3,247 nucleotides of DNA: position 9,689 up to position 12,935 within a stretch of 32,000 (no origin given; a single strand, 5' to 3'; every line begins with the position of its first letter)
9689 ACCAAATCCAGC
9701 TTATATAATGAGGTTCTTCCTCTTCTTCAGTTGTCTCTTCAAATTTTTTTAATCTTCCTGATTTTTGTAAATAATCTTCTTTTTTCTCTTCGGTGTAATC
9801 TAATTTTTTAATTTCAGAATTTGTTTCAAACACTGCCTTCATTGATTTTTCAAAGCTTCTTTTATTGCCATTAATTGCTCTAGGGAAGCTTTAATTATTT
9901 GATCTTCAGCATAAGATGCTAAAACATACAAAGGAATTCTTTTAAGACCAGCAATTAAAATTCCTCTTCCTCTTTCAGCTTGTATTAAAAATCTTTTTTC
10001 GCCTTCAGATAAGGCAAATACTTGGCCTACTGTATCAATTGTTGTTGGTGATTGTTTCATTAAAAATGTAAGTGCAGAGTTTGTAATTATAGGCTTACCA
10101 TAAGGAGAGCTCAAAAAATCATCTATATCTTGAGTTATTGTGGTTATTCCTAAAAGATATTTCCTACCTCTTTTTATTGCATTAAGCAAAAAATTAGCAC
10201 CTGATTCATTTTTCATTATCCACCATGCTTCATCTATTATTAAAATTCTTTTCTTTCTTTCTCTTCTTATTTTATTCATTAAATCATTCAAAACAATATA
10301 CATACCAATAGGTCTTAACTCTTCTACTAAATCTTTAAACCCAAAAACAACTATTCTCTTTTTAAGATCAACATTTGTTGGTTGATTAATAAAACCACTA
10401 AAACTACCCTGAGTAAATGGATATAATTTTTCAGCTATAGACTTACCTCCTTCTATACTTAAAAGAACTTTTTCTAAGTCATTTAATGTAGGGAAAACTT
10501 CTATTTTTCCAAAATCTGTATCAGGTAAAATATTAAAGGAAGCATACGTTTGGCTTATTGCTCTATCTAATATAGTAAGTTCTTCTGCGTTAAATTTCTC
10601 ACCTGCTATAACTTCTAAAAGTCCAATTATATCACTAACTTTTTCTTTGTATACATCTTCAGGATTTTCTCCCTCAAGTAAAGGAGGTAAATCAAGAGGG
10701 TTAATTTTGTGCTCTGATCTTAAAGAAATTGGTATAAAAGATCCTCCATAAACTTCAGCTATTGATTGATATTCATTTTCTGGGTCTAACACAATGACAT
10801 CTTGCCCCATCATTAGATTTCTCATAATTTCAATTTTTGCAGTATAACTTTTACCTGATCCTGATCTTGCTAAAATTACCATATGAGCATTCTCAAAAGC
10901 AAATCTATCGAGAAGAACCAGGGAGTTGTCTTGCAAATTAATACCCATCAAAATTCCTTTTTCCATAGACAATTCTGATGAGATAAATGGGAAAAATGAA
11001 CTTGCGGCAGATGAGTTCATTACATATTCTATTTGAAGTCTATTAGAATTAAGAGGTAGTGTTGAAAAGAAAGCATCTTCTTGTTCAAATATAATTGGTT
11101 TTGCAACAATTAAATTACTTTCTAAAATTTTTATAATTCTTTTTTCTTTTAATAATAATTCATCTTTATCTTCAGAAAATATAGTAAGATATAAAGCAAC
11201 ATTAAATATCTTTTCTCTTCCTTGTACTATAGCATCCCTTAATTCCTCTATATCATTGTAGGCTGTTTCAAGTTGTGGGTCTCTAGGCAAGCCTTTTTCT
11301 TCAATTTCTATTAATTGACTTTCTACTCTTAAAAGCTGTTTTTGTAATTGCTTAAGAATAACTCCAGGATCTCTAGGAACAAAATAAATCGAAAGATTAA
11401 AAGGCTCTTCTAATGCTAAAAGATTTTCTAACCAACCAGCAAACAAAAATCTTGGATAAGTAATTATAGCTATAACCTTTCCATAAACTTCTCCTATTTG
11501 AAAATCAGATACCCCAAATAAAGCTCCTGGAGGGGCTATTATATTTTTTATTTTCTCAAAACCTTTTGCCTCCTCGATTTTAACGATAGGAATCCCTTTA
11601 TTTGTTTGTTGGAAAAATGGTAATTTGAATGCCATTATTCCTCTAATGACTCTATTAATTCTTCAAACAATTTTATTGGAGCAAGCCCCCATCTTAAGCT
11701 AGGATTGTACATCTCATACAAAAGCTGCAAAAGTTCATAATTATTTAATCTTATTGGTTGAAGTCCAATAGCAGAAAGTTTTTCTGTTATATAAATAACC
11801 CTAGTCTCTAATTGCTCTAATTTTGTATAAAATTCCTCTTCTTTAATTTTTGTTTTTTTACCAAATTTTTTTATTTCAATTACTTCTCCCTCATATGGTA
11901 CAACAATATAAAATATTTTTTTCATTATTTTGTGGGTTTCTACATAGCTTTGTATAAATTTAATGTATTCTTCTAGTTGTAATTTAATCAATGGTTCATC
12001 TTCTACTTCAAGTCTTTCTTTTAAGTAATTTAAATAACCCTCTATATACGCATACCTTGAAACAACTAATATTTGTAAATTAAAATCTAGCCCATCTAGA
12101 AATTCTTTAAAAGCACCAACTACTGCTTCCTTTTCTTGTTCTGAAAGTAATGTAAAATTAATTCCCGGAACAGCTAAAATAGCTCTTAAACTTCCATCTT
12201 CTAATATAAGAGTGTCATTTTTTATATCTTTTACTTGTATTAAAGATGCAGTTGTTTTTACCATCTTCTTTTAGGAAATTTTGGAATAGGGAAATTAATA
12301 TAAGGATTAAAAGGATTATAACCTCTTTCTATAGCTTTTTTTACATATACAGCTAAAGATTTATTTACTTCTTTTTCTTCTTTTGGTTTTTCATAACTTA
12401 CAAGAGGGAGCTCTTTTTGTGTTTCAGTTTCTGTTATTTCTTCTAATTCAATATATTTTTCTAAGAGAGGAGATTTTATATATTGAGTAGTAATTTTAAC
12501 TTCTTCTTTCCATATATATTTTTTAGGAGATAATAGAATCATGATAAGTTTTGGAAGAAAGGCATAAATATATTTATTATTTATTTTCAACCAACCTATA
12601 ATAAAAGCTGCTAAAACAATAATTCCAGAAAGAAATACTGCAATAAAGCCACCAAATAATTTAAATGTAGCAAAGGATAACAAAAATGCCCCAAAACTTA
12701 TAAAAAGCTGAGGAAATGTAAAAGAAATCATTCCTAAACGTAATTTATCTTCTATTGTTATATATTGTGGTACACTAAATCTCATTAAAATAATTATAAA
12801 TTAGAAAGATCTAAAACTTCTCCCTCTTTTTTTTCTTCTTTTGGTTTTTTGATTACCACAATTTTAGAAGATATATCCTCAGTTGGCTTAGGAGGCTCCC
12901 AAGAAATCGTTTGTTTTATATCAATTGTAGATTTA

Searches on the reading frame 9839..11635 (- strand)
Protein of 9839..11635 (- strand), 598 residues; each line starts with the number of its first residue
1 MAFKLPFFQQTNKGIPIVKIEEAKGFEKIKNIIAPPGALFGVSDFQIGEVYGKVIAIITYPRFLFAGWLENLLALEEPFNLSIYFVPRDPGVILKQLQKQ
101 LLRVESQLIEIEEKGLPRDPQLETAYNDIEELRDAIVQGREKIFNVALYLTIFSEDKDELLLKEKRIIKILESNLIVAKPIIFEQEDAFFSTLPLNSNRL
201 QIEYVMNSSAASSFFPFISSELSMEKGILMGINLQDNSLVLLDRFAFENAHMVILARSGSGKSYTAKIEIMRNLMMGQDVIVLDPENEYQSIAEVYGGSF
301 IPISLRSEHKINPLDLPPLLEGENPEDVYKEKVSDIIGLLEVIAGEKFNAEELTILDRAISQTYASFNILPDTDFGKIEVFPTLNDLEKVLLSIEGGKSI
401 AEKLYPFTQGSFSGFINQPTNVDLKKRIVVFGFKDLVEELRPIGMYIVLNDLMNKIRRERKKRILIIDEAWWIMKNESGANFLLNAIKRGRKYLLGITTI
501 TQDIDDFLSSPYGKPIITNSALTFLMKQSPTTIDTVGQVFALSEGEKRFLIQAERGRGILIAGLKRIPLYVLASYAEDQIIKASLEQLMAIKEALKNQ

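Call 6: search_protein_families(library=pfam, proteins=[window:9839-11635:-], max_evalue=0.01)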
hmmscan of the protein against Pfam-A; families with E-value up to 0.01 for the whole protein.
window:9839-11635:- (598 aa): 6 families
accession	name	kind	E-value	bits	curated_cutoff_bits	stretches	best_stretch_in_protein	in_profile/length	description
PF19044.6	P-loop_TraG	-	3.5e-25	88.9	25.8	1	245-552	25-344/413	TraG P-loop domain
PF12846.13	AAA_10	-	2.3e-13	50.4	27.5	1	248-511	20-290/362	AAA-like domain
PF01935.23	DUF87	-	3.7e-11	44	23.2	1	248-318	22-94/220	Helicase HerA, central domain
PF03135.19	CagE_TrbE_VirB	-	1.4e-08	35.4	21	1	44-198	58-200/204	CagE, TrbE, VirB family, component of type IV transporter system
PF11130.14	TraC_F_IV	-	0.00095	18.7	28.1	1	113-195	292-373/375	TraC protein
PF02534.20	T4SS-DNA_transf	-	0.0062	15.9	20.1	0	247-290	44-83/468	Type IV secretory system Conjugative DNA transfer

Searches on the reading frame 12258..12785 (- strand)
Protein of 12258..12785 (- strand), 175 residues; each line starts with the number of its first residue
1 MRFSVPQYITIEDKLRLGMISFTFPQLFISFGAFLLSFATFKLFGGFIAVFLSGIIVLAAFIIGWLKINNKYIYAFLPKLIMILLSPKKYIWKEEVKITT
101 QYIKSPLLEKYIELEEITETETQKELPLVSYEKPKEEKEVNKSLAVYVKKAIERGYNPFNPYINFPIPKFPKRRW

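Call 6: search_protein_families(library=pfam, proteins=[window:12258-12785:-], max_evalue=0.01)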
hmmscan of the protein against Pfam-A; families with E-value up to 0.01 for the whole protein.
window:12258-12785:- (175 aa): 1 family
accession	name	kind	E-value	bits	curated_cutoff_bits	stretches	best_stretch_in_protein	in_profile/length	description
PF12666.12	PrgI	-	0.0014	19.6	27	1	12-91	10-90/91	PrgI family protein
